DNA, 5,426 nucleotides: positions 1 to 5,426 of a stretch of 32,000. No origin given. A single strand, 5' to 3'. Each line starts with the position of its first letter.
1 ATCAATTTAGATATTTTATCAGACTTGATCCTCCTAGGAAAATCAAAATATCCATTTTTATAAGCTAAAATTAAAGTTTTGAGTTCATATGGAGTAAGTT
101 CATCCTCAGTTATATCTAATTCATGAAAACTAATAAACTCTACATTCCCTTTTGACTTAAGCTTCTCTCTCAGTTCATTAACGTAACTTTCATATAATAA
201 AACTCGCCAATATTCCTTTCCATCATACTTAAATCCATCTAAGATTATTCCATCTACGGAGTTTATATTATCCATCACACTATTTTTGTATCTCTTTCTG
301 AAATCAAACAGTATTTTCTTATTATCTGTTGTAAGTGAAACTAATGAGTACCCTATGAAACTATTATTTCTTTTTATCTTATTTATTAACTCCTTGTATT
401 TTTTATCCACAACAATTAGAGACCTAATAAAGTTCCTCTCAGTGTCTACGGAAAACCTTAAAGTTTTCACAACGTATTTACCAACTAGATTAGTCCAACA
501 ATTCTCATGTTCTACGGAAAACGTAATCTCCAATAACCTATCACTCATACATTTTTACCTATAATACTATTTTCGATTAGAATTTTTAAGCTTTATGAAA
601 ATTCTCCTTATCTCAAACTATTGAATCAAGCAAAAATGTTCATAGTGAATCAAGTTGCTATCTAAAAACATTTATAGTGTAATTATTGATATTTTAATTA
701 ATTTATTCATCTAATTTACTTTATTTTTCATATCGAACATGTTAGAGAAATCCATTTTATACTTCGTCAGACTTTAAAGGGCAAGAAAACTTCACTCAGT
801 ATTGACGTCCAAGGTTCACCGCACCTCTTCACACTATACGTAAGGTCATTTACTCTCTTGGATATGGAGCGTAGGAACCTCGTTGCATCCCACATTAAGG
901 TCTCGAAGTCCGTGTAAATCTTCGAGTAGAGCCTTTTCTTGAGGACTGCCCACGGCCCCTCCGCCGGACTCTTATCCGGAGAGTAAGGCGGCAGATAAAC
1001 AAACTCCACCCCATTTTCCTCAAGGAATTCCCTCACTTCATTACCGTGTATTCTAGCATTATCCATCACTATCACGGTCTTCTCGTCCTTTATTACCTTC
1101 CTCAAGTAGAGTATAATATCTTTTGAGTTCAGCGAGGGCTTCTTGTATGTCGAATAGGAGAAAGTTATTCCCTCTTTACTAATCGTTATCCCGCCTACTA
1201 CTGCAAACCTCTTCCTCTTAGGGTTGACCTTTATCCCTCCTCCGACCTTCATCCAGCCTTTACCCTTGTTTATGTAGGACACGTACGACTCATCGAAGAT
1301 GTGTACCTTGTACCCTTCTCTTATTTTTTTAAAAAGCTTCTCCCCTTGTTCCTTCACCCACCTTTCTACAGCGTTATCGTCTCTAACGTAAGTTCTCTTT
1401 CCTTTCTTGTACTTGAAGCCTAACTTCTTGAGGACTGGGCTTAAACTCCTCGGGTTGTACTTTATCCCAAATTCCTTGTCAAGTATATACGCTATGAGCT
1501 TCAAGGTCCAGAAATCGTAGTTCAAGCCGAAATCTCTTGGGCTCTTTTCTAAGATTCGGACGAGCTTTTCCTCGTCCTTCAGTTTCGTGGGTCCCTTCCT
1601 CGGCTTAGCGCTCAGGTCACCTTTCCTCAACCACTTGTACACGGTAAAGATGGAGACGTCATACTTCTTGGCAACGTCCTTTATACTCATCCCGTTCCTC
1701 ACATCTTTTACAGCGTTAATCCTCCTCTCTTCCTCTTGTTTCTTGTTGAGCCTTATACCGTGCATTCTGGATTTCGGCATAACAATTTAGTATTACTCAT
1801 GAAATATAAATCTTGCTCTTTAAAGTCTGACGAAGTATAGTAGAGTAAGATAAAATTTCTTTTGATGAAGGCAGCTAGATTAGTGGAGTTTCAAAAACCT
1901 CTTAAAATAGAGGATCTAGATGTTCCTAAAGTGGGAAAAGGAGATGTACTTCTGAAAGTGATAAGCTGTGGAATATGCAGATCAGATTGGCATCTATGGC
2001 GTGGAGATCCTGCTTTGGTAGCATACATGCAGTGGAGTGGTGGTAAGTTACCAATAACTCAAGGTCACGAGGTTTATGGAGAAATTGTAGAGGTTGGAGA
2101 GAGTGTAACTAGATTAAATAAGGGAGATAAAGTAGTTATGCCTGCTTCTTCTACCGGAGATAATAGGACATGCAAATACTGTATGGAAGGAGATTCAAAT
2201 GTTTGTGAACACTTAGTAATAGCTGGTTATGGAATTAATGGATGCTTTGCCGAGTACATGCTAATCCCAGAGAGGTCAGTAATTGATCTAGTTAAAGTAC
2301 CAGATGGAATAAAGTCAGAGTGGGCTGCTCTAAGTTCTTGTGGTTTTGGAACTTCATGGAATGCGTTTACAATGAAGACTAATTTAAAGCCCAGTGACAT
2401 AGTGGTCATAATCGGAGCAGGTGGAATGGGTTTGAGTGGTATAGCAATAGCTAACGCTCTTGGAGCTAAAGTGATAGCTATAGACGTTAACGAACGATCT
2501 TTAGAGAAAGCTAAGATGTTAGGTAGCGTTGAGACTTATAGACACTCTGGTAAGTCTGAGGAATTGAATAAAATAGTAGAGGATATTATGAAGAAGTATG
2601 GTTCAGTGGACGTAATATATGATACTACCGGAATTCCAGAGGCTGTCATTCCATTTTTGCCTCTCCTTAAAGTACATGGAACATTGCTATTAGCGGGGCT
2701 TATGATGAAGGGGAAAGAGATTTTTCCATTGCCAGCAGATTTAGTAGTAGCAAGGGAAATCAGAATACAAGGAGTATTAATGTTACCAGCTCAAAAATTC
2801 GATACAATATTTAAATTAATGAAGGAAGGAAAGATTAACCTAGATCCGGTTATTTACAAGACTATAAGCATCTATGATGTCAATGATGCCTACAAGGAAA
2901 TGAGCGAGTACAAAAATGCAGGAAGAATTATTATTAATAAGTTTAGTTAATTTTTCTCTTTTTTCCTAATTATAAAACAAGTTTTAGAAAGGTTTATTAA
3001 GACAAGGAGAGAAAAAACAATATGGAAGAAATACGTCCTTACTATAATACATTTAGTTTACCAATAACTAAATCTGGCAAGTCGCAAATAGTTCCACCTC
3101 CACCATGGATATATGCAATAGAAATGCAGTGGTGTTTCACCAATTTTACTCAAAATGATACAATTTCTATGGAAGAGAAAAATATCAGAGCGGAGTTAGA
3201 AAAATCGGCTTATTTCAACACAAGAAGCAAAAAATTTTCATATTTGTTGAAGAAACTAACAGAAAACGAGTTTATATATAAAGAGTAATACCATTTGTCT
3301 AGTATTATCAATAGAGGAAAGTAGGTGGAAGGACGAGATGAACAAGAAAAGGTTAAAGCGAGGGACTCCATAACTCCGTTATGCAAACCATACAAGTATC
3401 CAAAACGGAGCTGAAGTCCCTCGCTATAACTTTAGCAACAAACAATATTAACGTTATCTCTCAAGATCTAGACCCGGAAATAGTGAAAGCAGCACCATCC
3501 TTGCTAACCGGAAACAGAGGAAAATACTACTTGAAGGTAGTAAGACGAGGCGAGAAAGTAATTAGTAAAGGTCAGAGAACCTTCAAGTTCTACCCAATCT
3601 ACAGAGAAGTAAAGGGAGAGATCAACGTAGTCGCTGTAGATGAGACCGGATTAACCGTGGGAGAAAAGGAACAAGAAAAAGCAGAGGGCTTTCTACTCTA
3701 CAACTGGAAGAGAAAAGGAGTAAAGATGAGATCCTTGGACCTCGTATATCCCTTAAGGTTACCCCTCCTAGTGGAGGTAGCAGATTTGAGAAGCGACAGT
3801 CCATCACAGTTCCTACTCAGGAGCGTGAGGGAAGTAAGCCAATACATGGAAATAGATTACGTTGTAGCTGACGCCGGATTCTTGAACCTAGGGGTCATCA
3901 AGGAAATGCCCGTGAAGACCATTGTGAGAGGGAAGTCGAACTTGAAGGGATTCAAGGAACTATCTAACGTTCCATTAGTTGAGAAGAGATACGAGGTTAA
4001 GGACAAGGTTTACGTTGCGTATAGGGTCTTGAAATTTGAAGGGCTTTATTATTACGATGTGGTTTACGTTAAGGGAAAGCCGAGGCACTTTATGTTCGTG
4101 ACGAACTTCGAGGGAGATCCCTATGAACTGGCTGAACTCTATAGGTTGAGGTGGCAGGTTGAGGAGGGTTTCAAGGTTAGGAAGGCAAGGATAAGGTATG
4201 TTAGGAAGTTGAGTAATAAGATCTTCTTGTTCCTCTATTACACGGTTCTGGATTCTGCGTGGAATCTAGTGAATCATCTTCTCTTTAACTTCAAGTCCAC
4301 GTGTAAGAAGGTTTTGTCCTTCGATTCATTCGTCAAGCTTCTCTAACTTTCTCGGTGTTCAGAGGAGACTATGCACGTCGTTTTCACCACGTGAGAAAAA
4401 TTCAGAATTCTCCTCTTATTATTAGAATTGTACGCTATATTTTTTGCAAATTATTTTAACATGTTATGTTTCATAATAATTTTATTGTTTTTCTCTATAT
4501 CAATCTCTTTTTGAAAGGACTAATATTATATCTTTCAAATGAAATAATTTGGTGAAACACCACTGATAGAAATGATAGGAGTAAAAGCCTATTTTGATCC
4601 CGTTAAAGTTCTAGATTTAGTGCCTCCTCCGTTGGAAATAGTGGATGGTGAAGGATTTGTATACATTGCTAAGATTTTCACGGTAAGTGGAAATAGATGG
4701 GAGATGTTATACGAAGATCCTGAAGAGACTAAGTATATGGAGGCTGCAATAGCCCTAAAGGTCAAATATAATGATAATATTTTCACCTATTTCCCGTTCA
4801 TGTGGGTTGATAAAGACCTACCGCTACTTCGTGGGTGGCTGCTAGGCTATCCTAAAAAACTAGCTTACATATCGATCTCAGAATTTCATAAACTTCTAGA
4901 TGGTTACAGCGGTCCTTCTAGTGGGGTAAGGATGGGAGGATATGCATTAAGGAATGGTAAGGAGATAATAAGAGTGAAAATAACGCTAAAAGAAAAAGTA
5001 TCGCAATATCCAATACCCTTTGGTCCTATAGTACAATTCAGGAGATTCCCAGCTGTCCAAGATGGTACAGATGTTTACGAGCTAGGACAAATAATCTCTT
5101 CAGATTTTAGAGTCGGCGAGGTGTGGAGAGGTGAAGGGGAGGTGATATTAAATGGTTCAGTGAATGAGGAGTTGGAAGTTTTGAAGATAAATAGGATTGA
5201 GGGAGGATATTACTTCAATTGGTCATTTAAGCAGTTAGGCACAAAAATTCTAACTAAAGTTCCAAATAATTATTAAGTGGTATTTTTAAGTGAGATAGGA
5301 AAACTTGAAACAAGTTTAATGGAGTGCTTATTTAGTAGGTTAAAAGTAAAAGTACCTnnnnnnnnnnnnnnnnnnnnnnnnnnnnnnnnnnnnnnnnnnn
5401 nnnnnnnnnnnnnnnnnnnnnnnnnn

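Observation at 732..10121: Near-palindromic RAAC-WW-GTTW box at a fixed 37-40 nt upstream of seven start codons of the aromatic-oxidation cluster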

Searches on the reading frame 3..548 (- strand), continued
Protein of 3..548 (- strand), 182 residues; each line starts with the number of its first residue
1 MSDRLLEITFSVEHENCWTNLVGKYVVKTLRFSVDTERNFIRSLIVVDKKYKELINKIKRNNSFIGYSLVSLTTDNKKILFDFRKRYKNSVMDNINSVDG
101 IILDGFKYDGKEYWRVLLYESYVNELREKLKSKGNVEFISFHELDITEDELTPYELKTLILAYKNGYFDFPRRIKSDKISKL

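Call 82: search_protein_families(library=pfam, proteins=[P0001], max_evalue=1)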
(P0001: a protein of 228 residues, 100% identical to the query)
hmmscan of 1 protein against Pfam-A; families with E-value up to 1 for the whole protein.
P0001 (228 aa): 2 families
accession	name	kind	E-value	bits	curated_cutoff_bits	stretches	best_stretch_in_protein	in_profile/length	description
PF04967.18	HTH_10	-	3.7e-21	75.1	23.1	1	151-203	1-53/53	HTH DNA binding domain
PF02346.21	Vac_Fusion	-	0.14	12.3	24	1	38-64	3-29/56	Chordopoxvirus multifunctional envelope protein A27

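Call 89: find_encoding_contigs(protein=P0017, flank=10000, max_places=1)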
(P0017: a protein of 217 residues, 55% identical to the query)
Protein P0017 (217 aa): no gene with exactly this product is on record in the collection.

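Call 90: find_encoding_contigs(protein=P0020, flank=10000, max_places=1)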
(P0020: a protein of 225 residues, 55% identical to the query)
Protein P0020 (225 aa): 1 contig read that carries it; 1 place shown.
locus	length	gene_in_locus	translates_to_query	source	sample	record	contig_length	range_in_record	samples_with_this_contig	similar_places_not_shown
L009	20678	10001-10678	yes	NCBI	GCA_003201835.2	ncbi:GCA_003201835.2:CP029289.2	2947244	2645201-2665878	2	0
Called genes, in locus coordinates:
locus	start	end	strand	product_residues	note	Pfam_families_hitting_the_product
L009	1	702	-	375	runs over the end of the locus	PF02332:Phenol_Hydrox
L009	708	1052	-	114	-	PF02406:MmoB_DmpM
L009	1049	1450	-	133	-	PF00355:Rieske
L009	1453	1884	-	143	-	-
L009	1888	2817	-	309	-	PF04945:YHS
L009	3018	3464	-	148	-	PF03928:HbpS-like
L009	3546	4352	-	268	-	PF02332:Phenol_Hydrox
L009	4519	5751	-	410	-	PF01266:DAO (faint), PF07992:Pyr_redox_2, PF13738:Pyr_redox_3, PF00070:Pyr_redox, PF14759:Reductase_C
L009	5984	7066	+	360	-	PF08240:ADH_N, PF16912:Glu_dehyd_C, PF01262:AlaDh_PNT_C (weak), PF00107:ADH_zinc_N, PF13602:ADH_zinc_N_2 (weak)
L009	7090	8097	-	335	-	PF00903:Glyoxalase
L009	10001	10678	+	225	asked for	PF04967:HTH_10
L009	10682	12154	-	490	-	PF00171:Aldedh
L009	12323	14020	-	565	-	PF02776:TPP_enzyme_N, PF00205:TPP_enzyme_M, PF02775:TPP_enzyme_C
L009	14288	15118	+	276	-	PF06314:ADC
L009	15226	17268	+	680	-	PF01315:Ald_Xan_dh_C, PF02738:MoCoBD_1, PF20256:MoCoBD_2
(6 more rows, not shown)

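Call 93: find_encoding_contigs(protein=P0180, flank=6000, max_places=1)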
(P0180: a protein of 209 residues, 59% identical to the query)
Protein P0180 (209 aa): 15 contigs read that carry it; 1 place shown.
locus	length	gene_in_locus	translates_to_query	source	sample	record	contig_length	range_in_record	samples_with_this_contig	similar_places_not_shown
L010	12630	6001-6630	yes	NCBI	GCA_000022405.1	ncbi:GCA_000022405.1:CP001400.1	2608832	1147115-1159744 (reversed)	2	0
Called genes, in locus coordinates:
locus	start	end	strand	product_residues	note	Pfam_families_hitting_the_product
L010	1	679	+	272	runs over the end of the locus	PF00528:BPD_transp_1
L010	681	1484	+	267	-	PF00528:BPD_transp_1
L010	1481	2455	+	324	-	PF00005:ABC_tran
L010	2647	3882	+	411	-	PF01565:FAD_binding_4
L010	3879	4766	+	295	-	PF06675:DUF1177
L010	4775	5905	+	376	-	PF01546:Peptidase_M20, PF07687:M20_dimer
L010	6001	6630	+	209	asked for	PF04967:HTH_10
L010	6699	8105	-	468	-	PF00324:AA_permease, PF13520:AA_permease_2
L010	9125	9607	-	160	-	-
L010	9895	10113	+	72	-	-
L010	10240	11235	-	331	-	PF07992:Pyr_redox_2, PF13738:Pyr_redox_3 (faint), PF00070:Pyr_redox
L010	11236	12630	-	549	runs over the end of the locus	PF02776:TPP_enzyme_N, PF00205:TPP_enzyme_M, PF02775:TPP_enzyme_C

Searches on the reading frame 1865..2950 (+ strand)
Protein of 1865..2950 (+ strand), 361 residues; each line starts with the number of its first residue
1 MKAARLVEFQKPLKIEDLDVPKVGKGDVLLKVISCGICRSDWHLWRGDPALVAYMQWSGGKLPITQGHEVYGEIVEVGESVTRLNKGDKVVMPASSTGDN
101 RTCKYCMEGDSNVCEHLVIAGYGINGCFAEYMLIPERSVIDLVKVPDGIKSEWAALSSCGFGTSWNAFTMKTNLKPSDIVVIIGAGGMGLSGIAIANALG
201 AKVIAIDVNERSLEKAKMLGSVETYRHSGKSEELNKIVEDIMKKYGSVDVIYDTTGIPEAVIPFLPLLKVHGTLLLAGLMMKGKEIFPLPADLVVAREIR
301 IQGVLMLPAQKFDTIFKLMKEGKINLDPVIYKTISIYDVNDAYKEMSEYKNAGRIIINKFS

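Call 13: search_protein_families(library=pfam, proteins=[window:1865-2950:+], max_evalue=0.01)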
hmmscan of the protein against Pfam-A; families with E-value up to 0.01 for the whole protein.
window:1865-2950:+ (361 aa): 8 families
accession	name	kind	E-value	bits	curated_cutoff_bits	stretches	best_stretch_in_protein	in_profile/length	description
PF08240.17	ADH_N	-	1.5e-28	99.5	23.5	1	24-142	1-102/104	Alcohol dehydrogenase GroES-like domain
PF00107.32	ADH_zinc_N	-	1.1e-20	74.3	31.8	1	187-320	1-128/129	Zinc-binding dehydrogenase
PF01262.27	AlaDh_PNT_C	-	6e-08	32.8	23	1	180-239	31-91/214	Alanine dehydrogenase/PNT, C-terminal domain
PF13602.12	ADH_zinc_N_2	-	4.6e-07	31.3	27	1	246-357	22-134/134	Zinc-binding dehydrogenase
PF16912.11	Glu_dehyd_C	-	1.5e-06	28.3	34.9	1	178-283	32-135/211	Glucose dehydrogenase C-terminus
PF00106.31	adh_short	-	0.00016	21.6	26.6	1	179-259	2-88/195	short chain dehydrogenase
PF02737.24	3HCDH_N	-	0.001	19.5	22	1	180-245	2-71/180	3-hydroxyacyl-CoA dehydrogenase, NAD binding domain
PF02826.25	2-Hacid_dh_C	-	0.0063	16.4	25.1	1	178-219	37-78/178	D-isomer specific 2-hydroxyacid dehydrogenase, NAD binding domain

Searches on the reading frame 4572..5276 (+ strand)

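Call 13: search_protein_families(library=pfam, proteins=[window:4572-5276:+], max_evalue=0.01)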
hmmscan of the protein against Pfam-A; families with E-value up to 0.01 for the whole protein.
window:4572-5276:+ (234 aa): 1 family
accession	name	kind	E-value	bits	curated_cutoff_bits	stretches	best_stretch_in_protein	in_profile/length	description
PF06314.16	ADC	-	3.1e-49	168.1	29.8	1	2-229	24-236/238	Acetoacetate decarboxylase (ADC)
